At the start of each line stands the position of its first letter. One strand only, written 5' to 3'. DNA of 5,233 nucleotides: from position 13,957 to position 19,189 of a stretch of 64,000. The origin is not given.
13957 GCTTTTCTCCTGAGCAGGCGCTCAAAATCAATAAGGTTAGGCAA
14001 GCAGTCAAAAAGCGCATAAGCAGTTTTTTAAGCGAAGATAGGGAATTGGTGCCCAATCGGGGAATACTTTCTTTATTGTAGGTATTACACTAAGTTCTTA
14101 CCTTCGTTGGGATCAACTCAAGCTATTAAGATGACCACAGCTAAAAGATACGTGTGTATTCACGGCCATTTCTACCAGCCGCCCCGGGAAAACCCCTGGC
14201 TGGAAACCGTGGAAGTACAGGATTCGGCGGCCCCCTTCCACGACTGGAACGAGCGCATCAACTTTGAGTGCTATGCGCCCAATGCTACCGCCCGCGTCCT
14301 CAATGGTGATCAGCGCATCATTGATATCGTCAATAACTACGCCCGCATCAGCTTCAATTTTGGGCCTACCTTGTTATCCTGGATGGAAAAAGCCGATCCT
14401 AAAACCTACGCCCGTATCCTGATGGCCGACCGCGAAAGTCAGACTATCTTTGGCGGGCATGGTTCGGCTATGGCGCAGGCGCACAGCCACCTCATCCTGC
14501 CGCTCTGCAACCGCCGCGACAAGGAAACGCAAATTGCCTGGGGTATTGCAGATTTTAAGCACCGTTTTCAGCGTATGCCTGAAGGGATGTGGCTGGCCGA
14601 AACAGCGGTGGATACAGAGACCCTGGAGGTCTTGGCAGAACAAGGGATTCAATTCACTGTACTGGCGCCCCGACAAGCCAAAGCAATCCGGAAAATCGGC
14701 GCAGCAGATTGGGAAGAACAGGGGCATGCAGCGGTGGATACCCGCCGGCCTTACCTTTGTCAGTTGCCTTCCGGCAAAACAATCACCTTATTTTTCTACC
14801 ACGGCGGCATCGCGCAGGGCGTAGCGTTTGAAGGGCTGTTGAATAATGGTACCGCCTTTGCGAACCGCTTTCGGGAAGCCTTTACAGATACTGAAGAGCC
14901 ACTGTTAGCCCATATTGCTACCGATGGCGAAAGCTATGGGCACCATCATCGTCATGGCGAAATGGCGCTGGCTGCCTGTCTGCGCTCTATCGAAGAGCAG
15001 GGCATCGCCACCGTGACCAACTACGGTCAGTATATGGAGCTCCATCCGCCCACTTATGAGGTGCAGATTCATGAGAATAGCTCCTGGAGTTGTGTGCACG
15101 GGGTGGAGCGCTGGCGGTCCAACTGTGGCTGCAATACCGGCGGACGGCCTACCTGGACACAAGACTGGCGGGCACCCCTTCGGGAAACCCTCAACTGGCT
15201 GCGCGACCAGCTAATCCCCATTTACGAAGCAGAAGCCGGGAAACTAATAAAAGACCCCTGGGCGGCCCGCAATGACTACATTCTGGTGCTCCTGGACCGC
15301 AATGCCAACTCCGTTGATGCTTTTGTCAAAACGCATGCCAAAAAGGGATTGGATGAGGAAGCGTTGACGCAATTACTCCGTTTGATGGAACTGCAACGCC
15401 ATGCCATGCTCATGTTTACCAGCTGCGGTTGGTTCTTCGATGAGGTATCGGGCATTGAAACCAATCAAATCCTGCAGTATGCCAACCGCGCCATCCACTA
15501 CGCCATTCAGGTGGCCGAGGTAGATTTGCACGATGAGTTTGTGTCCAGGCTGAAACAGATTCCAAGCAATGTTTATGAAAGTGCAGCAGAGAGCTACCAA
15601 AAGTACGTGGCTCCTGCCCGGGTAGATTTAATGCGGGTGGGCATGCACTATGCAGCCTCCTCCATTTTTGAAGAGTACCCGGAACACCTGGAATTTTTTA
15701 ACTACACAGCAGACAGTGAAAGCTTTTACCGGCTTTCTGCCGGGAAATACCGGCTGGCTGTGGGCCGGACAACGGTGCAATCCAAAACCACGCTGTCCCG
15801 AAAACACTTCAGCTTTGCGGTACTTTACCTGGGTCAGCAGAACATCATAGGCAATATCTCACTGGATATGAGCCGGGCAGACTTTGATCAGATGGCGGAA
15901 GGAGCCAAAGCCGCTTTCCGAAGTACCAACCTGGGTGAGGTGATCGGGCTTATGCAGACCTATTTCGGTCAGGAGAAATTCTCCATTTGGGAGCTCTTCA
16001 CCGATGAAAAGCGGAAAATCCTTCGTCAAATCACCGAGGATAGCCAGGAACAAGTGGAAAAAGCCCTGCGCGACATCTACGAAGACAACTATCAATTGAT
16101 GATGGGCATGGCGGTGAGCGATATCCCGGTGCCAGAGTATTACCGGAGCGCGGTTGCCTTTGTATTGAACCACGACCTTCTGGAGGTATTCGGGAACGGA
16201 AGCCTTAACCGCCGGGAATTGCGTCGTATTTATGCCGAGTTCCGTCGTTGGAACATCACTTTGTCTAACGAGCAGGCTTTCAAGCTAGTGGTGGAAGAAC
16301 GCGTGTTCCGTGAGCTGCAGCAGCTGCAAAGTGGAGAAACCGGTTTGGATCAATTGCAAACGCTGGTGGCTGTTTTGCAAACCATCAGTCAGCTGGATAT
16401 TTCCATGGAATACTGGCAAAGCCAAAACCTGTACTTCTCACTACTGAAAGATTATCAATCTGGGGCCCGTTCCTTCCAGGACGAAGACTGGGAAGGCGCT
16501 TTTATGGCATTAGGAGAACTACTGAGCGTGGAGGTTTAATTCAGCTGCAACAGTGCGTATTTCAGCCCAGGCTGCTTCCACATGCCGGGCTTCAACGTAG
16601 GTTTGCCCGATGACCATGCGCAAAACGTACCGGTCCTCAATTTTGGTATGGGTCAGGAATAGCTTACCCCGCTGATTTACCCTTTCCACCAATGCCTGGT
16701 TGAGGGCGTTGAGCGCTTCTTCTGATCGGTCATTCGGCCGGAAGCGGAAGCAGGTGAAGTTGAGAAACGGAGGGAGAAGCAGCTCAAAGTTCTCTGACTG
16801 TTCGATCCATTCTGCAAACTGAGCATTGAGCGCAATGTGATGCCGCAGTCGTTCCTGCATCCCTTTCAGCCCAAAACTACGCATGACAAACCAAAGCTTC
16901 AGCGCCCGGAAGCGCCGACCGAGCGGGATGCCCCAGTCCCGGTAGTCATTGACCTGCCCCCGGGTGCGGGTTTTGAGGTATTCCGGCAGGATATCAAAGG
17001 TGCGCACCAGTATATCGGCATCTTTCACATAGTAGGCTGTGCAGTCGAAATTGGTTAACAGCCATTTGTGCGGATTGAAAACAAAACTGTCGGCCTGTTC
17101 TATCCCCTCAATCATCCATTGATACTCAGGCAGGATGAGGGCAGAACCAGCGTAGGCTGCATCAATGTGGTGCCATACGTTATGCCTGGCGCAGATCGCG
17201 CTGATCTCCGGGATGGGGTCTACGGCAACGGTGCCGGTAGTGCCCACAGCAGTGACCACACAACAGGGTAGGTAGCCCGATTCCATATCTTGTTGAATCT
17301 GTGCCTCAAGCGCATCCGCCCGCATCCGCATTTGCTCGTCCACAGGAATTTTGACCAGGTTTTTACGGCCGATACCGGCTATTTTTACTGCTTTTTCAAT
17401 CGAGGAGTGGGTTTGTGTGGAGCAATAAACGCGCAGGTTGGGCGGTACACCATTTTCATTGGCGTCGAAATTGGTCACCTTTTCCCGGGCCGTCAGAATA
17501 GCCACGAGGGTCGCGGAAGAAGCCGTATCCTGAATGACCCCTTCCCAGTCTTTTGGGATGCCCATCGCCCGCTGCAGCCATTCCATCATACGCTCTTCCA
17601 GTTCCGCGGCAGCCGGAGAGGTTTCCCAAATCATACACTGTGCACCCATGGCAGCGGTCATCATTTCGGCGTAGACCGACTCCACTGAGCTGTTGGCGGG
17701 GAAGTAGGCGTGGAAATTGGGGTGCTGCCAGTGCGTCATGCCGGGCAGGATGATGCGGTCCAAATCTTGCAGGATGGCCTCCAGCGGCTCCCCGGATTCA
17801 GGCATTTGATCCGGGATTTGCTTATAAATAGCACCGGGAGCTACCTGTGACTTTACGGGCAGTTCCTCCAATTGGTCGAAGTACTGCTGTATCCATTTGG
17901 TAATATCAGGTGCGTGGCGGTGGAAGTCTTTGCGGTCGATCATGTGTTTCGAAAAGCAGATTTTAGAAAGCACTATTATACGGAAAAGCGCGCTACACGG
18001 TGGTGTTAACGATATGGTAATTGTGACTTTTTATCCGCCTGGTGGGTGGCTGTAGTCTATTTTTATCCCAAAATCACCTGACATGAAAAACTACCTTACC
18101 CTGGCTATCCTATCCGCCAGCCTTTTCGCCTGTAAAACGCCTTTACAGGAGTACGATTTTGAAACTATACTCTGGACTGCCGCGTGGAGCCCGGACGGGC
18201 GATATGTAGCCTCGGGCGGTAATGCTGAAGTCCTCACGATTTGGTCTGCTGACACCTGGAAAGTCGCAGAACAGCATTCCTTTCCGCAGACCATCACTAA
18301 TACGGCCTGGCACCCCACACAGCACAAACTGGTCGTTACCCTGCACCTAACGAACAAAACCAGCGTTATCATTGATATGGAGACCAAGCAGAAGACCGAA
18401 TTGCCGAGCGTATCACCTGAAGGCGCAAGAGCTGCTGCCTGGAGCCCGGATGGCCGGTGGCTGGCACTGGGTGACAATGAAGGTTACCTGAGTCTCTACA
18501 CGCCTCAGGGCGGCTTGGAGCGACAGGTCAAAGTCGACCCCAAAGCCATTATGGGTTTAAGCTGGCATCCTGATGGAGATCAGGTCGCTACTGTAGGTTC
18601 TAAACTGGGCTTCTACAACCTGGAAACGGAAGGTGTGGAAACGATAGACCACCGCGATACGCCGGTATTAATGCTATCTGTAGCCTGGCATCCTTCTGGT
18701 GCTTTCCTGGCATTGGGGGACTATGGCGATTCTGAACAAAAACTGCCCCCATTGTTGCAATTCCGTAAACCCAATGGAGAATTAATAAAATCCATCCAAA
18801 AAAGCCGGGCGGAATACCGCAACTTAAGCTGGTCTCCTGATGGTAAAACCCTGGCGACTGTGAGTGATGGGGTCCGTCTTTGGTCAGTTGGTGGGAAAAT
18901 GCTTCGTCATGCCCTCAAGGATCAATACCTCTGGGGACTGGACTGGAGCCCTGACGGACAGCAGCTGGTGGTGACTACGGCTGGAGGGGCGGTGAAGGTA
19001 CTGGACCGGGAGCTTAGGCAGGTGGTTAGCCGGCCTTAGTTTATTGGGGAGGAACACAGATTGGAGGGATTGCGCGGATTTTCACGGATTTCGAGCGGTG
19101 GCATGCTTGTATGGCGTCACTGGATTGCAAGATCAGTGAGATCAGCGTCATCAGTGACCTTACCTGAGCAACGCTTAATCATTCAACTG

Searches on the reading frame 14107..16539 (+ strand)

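Call 79: search_protein_families(library=pfam, proteins=[window:14107-16539:+], max_evalue=0.00001)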
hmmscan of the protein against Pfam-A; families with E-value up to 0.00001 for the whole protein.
window:14107-16539:+ (810 aa): 2 families
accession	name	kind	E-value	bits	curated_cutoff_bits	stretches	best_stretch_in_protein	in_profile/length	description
PF12055.13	DUF3536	-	9.7e-104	347.1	25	1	350-631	1-284/284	Domain of unknown function (DUF3536)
PF03065.20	Glyco_hydro_57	-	5.4e-16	59.2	21.2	1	120-321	104-290/291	Glycosyl hydrolase family 57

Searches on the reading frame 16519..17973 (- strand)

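Call 79: search_protein_families(library=pfam, proteins=[window:16519-17973:-], max_evalue=0.00001)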
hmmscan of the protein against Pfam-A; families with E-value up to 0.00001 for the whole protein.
window:16519-17973:- (484 aa): 4 families
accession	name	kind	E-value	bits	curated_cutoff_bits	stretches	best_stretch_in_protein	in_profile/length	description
PF00282.25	Pyridoxal_deC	-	9.5e-109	364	27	1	46-411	1-374/375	Pyridoxal-dependent decarboxylase conserved domain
PF01212.27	Beta_elim_lyase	-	1.6e-06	28.1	27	1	99-306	13-202/288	Beta-eliminating lyase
PF05889.19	SepSecS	-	2.9e-06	26.7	21.1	1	182-275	105-195/389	O-phosphoseryl-tRNA(Sec) selenium transferase, SepSecS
PF00155.27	Aminotran_1_2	-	4.5e-06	26.5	19.7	1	96-278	18-192/361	Aminotransferase class I and II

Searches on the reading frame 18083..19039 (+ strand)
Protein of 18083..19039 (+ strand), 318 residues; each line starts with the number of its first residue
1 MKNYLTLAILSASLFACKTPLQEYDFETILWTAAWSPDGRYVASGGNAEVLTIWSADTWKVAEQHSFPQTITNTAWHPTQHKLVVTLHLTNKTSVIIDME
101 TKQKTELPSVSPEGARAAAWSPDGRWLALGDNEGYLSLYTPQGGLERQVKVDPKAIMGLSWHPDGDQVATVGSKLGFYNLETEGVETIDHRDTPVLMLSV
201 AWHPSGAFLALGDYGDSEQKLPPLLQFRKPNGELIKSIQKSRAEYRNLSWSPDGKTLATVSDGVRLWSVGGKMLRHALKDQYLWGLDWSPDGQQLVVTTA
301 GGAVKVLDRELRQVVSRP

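Call 79: search_protein_families(library=pfam, proteins=[window:18083-19039:+], max_evalue=0.00001)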
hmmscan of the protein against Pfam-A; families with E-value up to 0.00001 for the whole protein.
window:18083-19039:+ (318 aa): 20 families
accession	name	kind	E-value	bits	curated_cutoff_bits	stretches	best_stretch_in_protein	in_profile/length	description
PF25174.1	Beta-prop_THOC3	-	1.3e-35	123.2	305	3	31-212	6-189/272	THOC3 beta-propeller domain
PF23414.1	Beta-prop_EML_2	-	7.6e-25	88.2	90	2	30-149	1-118/266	Echinoderm microtubule-associated protein second beta-propeller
PF24817.1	WD40_WDHD1_1st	-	2.9e-23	82.9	109.9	1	9-86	204-283/291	WDHD1 first WD40 domain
PF00400.38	WD40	-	4.5e-21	74.8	27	0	30-54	14-38/39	WD domain, G-beta repeat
PF23389.1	Beta-prop_WDR19_1st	-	6.8e-20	71.8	27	1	33-140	3-109/325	WDR19 first beta-propeller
PF24807.1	WD40_CDC20-Fz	-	4.3e-19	69.3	200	1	93-255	30-190/292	CDC20/Fizzy WD40 domain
PF12894.13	ANAPC4_WD40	-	1.1e-17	64.4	22.9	0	265-315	28-73/91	Anaphase-promoting complex subunit 4 WD40 domain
PF25460.1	Beta-prop_Aladin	-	1.2e-14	54.6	171.1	0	155-308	19-181/340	Aladin seven-bladed propeller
PF24814.1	WD40_Prp19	-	2e-14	53.8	320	0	33-139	55-162/281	Prp19 WD40 domain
PF24797.1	Beta-prop_WDR35_TULP_N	-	2.8e-13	50.2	80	1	115-262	159-323/332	WDR35/TULP4 N-terminal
PF07676.18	PD40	-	1.7e-12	47.4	20.9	0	249-262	15-28/38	WD40-like Beta Propeller Repeat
PF23383.1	Beta-prop_IFT140_1st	-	4e-11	42.7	27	0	70-138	62-128/406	IFT140 first beta-propeller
PF08662.17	eIF2A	-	6.5e-10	39.7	20.5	0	144-281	49-190/194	Eukaryotic translation initiation factor eIF2A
PF25173.1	Beta-prop_WDR3_1st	-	3.4e-08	33.8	154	0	231-309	18-100/184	WDR3 first beta-propeller domain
PF04762.18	Beta-prop_ELP1_1st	-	4.2e-08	32.9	26.8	0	194-270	256-333/359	ELP1 first N-terminal beta-propeller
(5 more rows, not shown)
